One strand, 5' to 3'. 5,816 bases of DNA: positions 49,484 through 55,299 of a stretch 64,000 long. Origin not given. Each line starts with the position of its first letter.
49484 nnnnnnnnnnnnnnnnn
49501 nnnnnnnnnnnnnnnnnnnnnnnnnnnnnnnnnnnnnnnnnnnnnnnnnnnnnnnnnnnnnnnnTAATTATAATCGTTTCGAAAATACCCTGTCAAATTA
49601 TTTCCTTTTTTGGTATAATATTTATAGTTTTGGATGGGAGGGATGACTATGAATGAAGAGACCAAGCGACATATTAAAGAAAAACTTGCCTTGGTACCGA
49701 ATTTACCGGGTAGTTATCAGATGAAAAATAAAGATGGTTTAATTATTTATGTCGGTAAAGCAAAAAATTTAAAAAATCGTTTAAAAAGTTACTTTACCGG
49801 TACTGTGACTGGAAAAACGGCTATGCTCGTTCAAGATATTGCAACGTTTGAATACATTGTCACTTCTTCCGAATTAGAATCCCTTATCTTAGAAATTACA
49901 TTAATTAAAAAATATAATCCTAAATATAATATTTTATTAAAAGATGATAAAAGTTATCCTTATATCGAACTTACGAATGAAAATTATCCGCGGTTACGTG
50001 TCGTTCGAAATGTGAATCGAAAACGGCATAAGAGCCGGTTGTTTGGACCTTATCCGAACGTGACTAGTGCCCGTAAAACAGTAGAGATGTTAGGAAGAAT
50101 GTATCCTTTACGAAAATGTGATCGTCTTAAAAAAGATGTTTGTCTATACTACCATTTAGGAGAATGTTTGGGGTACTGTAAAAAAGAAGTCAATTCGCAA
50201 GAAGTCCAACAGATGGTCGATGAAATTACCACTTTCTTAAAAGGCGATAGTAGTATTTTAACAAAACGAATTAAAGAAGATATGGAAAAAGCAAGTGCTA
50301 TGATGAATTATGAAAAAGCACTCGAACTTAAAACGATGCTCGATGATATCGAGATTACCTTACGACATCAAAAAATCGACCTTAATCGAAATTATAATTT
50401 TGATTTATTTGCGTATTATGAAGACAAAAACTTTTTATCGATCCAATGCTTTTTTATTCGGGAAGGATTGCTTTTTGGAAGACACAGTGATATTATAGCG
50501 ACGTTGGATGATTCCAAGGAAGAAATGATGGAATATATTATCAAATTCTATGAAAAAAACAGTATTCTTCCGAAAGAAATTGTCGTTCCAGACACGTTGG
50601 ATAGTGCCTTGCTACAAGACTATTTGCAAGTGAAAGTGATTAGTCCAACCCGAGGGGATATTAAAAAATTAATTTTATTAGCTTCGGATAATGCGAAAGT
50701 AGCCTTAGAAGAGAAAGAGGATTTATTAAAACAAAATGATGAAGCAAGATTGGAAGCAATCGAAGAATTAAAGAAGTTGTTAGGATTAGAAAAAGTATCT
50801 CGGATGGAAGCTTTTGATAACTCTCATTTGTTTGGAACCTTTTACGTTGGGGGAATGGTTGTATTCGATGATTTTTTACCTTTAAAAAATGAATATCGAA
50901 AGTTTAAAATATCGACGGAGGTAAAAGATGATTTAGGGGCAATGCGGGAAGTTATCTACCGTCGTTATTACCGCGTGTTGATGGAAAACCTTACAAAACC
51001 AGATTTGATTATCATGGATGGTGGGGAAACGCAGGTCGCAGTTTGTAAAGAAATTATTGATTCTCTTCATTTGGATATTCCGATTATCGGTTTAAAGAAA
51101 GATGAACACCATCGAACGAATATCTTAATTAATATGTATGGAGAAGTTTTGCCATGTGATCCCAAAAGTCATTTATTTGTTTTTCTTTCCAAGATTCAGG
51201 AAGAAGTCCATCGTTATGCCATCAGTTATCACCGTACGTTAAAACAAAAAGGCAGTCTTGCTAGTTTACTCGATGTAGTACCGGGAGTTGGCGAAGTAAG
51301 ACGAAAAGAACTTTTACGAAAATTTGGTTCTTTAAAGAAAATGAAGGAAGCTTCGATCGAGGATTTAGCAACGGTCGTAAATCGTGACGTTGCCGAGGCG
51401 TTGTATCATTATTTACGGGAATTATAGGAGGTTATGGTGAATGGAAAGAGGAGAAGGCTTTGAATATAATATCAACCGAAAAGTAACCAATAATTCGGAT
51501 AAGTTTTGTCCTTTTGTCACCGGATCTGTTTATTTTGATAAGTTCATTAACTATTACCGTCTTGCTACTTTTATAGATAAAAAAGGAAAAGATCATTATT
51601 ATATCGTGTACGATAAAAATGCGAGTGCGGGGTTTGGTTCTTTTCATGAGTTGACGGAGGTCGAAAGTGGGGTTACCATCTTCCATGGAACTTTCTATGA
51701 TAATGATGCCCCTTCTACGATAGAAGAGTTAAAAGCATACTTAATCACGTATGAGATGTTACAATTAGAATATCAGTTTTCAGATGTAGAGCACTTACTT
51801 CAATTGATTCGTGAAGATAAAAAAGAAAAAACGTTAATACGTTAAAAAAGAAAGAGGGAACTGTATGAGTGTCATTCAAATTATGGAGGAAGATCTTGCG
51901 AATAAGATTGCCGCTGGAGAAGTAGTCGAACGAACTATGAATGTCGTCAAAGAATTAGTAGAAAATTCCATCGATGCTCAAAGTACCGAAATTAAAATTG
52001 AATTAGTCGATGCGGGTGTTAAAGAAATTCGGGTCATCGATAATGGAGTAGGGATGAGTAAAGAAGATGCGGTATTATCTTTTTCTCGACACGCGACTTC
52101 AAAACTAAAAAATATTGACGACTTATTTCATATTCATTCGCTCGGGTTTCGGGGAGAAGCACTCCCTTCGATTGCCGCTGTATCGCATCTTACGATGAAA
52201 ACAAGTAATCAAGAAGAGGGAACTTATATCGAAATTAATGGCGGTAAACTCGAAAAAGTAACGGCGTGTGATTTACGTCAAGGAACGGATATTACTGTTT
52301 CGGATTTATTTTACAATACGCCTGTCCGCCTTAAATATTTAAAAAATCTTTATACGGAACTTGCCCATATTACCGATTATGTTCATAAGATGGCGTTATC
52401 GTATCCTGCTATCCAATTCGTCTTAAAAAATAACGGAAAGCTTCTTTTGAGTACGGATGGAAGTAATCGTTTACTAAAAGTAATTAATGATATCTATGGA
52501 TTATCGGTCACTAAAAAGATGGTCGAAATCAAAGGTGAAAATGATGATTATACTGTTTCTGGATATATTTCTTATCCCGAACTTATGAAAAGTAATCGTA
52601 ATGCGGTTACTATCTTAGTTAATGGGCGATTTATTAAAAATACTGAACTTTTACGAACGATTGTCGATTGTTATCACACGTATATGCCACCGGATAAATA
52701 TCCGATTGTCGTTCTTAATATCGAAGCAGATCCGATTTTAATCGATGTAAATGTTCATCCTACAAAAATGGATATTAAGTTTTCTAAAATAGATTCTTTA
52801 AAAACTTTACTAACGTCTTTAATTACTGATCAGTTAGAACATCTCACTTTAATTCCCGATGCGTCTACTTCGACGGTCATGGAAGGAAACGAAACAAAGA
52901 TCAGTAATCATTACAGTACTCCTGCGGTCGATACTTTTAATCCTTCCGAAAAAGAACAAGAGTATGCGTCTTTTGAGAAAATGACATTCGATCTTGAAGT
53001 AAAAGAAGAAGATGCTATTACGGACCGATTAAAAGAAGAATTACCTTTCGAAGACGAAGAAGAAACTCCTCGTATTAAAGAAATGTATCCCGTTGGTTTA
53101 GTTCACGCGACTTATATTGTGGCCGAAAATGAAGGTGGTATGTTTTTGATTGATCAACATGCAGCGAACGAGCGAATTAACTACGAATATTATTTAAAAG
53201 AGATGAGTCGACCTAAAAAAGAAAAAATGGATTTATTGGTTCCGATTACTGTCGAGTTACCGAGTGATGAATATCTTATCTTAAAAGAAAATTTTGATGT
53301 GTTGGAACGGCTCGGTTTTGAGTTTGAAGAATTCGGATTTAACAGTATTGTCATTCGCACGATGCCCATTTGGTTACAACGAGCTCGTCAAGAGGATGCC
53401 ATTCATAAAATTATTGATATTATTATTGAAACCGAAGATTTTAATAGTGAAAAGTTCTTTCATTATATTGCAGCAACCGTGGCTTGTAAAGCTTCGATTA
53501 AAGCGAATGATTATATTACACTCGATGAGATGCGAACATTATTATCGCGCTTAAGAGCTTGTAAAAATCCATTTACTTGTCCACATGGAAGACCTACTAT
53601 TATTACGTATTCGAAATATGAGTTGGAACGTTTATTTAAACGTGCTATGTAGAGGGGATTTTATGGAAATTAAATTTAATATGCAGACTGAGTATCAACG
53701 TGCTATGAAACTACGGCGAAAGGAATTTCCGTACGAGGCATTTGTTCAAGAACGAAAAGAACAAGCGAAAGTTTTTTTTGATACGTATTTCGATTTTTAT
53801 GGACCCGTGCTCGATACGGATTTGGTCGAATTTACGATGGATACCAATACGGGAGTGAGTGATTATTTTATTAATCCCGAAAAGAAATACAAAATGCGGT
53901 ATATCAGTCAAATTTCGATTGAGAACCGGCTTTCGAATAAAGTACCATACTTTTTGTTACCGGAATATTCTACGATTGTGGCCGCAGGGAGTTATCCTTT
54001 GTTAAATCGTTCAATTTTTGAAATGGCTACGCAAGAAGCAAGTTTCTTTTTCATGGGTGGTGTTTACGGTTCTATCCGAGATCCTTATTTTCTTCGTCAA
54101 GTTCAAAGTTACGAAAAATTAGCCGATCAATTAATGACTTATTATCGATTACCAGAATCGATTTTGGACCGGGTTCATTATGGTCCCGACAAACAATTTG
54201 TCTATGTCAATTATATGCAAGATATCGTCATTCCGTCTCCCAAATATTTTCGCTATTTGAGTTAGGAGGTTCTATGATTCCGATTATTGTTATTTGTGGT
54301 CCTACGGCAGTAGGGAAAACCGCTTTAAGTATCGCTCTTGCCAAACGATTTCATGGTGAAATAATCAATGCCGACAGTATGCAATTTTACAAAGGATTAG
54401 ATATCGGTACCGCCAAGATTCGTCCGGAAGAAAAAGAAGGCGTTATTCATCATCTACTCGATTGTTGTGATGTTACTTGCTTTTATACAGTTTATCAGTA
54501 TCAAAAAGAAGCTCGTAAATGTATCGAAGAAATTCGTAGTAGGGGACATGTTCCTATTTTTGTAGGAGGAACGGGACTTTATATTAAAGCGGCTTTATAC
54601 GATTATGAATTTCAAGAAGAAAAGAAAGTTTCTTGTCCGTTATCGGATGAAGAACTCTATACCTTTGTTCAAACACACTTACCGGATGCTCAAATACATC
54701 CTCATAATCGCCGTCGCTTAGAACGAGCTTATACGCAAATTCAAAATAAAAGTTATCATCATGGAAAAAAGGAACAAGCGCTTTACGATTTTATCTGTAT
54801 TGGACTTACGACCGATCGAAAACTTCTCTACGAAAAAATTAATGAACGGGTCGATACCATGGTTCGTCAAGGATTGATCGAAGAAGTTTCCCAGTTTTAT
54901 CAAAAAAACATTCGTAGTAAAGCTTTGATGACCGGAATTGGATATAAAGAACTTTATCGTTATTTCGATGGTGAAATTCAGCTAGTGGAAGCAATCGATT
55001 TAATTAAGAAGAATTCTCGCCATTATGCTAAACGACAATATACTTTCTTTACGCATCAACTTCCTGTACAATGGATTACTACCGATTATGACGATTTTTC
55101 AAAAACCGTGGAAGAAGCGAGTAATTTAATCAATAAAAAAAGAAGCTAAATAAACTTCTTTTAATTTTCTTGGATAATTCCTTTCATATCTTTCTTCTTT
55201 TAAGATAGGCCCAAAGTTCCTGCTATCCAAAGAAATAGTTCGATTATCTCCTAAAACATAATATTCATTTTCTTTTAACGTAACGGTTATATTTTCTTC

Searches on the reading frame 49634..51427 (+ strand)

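Call 29: search_protein_families(library=pfam, proteins=[window:49634-51427:+], max_evalue=0.00001)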
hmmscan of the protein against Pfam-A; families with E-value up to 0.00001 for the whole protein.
window:49634-51427:+ (597 aa): 3 families
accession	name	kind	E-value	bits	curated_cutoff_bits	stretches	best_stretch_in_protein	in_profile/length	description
PF08459.17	UvrC_RNaseH_dom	-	4.5e-46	157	22.3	1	381-530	2-159/159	UvrC RNAse H endonuclease domain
PF22920.2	UvrC_RNaseH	-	1.2e-20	73.9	24.3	1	256-361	2-116/116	UvrC Ribonuclease H-like domain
PF01541.30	GIY-YIG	-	3.8e-10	40.4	22.6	1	26-99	3-78/78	GIY-YIG catalytic domain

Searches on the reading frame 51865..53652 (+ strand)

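Call 29: search_protein_families(library=pfam, proteins=[window:51865-53652:+], max_evalue=0.00001)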
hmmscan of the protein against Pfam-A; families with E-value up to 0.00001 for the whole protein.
window:51865-53652:+ (595 aa): 4 families
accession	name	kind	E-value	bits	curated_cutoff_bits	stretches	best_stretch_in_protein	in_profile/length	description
PF08676.16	MutL_C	-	3.7e-38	130.9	25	1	411-550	2-141/142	MutL C terminal dimerisation domain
PF01119.25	DNA_mis_repair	-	5e-33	113.7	26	1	207-324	1-118/119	DNA mismatch repair protein, C-terminal domain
PF13589.12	HATPase_c_3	-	2.6e-12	47.4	25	1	26-134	5-113/137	Histidine kinase-, DNA gyrase B-, and HSP90-like ATPase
PF02518.31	HATPase_c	-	2.5e-08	34.8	26.4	1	22-78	4-63/111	Histidine kinase-, DNA gyrase B-, and HSP90-like ATPase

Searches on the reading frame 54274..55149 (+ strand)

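Call 29: search_protein_families(library=pfam, proteins=[window:54274-55149:+], max_evalue=0.00001)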
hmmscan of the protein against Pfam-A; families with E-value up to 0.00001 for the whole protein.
window:54274-55149:+ (291 aa): 2 families
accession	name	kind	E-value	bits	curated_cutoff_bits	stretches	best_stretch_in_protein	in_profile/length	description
PF01715.23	IPPT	-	1.8e-68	231.3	23.6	1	37-261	1-242/243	IPP transferase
PF01745.22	IPT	-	2.5e-08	34.1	20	1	4-57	3-56/233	Isopentenyl transferase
